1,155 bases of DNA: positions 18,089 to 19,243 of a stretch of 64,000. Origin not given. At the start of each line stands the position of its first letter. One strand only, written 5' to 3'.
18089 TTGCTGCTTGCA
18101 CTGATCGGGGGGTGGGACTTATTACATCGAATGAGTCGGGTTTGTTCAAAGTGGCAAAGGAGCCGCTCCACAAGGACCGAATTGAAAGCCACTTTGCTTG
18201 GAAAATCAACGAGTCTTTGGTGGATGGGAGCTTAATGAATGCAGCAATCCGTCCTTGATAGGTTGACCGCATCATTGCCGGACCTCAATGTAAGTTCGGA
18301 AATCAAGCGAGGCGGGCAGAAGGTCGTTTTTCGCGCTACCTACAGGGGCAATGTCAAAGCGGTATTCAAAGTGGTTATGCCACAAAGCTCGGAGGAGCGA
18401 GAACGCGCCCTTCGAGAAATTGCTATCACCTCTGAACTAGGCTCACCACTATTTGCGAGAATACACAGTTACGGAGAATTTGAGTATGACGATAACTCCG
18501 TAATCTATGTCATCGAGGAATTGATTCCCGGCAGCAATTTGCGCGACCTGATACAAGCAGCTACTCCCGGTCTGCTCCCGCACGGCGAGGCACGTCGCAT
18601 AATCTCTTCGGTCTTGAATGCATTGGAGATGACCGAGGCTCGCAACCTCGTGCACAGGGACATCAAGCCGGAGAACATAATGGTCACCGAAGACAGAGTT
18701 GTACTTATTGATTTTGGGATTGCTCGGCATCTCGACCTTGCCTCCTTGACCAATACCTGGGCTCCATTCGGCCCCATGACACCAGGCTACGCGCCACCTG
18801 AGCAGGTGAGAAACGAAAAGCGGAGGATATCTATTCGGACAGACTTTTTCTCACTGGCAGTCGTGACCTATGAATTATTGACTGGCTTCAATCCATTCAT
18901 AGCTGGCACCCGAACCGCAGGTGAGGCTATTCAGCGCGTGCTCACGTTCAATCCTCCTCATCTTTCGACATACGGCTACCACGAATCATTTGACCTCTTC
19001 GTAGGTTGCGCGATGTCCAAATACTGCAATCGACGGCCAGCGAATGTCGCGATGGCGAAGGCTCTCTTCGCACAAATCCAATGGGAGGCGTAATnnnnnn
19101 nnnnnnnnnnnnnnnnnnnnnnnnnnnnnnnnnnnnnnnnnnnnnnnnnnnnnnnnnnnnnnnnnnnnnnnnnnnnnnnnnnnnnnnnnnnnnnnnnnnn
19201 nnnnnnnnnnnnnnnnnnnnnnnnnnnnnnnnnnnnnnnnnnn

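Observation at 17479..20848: Nuclease-fold protein + Hanks kinase + unknown 388-aa protein operon behind the type I R-M: candidate uncharacterised defence system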

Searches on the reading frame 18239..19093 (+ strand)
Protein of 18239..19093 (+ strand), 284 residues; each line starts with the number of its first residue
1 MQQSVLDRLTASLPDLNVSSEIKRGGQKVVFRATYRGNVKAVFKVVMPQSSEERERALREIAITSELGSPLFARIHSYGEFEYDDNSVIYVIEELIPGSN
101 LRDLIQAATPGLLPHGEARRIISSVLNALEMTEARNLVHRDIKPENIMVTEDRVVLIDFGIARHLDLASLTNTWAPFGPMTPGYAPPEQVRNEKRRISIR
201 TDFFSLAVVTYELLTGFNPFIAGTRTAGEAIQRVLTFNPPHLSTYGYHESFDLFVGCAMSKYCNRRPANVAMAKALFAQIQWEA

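Call 3: search_protein_families(library=pfam, proteins=[window:18239-19093:+], max_evalue=0.1)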
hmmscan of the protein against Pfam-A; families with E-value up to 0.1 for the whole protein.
window:18239-19093:+ (284 aa): 8 families
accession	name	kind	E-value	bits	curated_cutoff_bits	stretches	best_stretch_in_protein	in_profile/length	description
PF00069.31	Pkinase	-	4.6e-32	111.9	31.7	1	19-267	4-252/263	Protein kinase domain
PF07714.23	PK_Tyr_Ser-Thr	-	1.5e-19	70.8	23.1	1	18-223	3-208/258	Protein tyrosine and serine/threonine kinase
PF01636.29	APH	-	8.1e-08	32.7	23.2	1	109-167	140-206/239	Phosphotransferase enzyme family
PF03109.22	ABC1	-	0.00026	20.7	22.9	1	91-166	145-218/244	ABC1 atypical kinase-like domain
PF01163.29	RIO1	-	0.00031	20.8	22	1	115-160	103-149/187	RIO domain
PF19974.5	TCAD9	-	0.00075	19.2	40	1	123-160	285-322/429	Ternary complex associated domain 9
PF17667.7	Pkinase_fungal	-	0.0049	16.1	24.1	1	131-166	302-343/387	Fungal protein kinase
PF06293.20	Kdo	-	0.0068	16.3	21.3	1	88-163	92-170/207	Lipopolysaccharide kinase (Kdo/WaaP) family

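Call 4: search_protein_families(library=padloc, proteins=[window:18239-19093:+], max_evalue=0.1)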
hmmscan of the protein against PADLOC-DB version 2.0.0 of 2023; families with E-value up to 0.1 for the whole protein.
window:18239-19093:+ (284 aa): 35 families (the best 25 are shown)
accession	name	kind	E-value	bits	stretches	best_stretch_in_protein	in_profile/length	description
PDLC04053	PD-T4-6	-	1.1e-47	161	1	17-274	12-266/311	-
PDLC04042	PD-T4-6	-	2.3e-43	146.9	1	17-276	12-269/292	-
PDLC04138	mad6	-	2.4e-40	137.1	1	16-220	53-256/659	mads_6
PDLC04043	PD-T4-6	-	2.5e-38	130.3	1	17-270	18-267/452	-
PDLC04039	PD-T4-6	-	5.9e-37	125.7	1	20-269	20-264/458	-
PDLC04054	PD-T4-6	-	5.6e-34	116.1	1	18-234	14-226/347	-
PDLC04047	PD-T4-6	-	1e-33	114.9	1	18-221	14-213/327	-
PDLC04061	PD-T4-6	-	1.4e-33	115.2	1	43-225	49-228/510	-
PDLC04060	PD-T4-6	-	3.1e-33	113.4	1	19-226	13-215/486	-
PDLC04041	PD-T4-6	-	8.7e-31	105.6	1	15-270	29-283/443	-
PDLC04040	PD-T4-6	-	2.1e-30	104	1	53-234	37-218/547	-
PDLC04052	PD-T4-6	-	3.5e-29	100.4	1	51-267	50-263/496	-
PDLC04048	PD-T4-6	-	2.1e-28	97.7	1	19-221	15-213/354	-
PDLC04064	PD-T4-6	-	7.4e-28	95.6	1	18-234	24-232/369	-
PDLC04044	PD-T4-6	-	4.1e-27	93.3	1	22-229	40-248/372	-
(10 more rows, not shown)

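Call 5: search_protein_families(library=ncbifam, proteins=[window:18239-19093:+], max_evalue=0.1)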
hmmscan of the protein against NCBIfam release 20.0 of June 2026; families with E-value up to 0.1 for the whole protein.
window:18239-19093:+ (284 aa): 23 families
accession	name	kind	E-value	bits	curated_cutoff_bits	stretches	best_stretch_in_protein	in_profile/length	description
NF033483.0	PknB_PASTA_kin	equivalog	9.5e-38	130.5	450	1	19-272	12-260/563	Stk1 family PASTA domain-containing Ser/Thr kinase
NF052427.1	StpK7MSMEG_1200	equivalog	6e-28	97.7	900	1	19-268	12-256/601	serine/threonine protein kinase StpK7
NF047741.1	antiphage_MADS6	equivalog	6.7e-27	94.3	460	2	117-224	300-407/612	methylation-associated defense system protein kinase MAD6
NF038150.1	lanthi_synth_IV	equivalog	9.6e-22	77.1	650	1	50-236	232-413/851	class IV lanthionine synthetase LanL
TIGR03903.1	TOMM_kin_cyc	equivalog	1.7e-21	75.9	705.75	1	48-235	16-202/1267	TOMM system kinase/cyclase fusion protein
NF053615.1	SerThrKinAfsKStmc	equivalog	2.2e-16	59.7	1300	1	92-222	90-215/809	protein serine/threonine kinase AfsK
NF038151.1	lanthi_synth_III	equivalog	1.1e-14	53.8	575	1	84-234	296-443/833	class III lanthionine synthetase LanKC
NF033442.0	BREX_PglW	equivalog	3.8e-09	34.8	990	1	123-241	616-731/1391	BREX system serine/threonine kinase PglW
NF009651.0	PRK13184.1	equivalog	1.2e-08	33.5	839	1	54-221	46-232/932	serine/threonine-protein kinase PknD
NF043056.1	T4SS_LegK1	equivalog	2.6e-08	32.9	550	1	121-209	193-279/516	Dot/Icm T4SS effector kinase LegK1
TIGR03724.2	arch_bud32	equivalog_domain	8.3e-07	28.7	125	1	93-165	72-134/193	KEOPS complex kinase/ATPase Bud32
NF011463.0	PRK14879.1-4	equivalog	3.9e-06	26.5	188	1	22-163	23-161/237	Kae1-associated kinase Bud32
NF011460.0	PRK14879.1-1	equivalog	1.3e-05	24.5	199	1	15-164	9-159/232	Kae1-associated kinase Bud32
NF007174.0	PRK09605.1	equivalog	1.4e-05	23.8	447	1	93-166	415-477/535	bifunctional N(6)-L-threonylcarbamoyladenine synthase/serine/threonine protein kinase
TIGR01982.1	UbiB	equivalog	0.00033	19.4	487.55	1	91-166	234-307/436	2-polyprenylphenol 6-hydroxylase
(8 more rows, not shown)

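Call 8: search_protein_families(library=phrogs, proteins=[window:18239-19093:+], max_evalue=0.1)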
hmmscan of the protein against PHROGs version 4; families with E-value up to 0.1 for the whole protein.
window:18239-19093:+ (284 aa): 5 families
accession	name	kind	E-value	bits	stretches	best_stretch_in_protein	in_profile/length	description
phrog_2361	-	other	9.4e-32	111.5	1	20-242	19-236/415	serine-threonine kinase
phrog_4972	-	unknown function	2.7e-06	27.5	1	25-215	136-316/501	-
phrog_3297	-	other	2.7e-05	25.1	1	114-162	63-112/160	kinase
phrog_14300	-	unknown function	0.00014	22.5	1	23-168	134-270/290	-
phrog_3043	-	other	0.0026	18.1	1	118-190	204-277/376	kinase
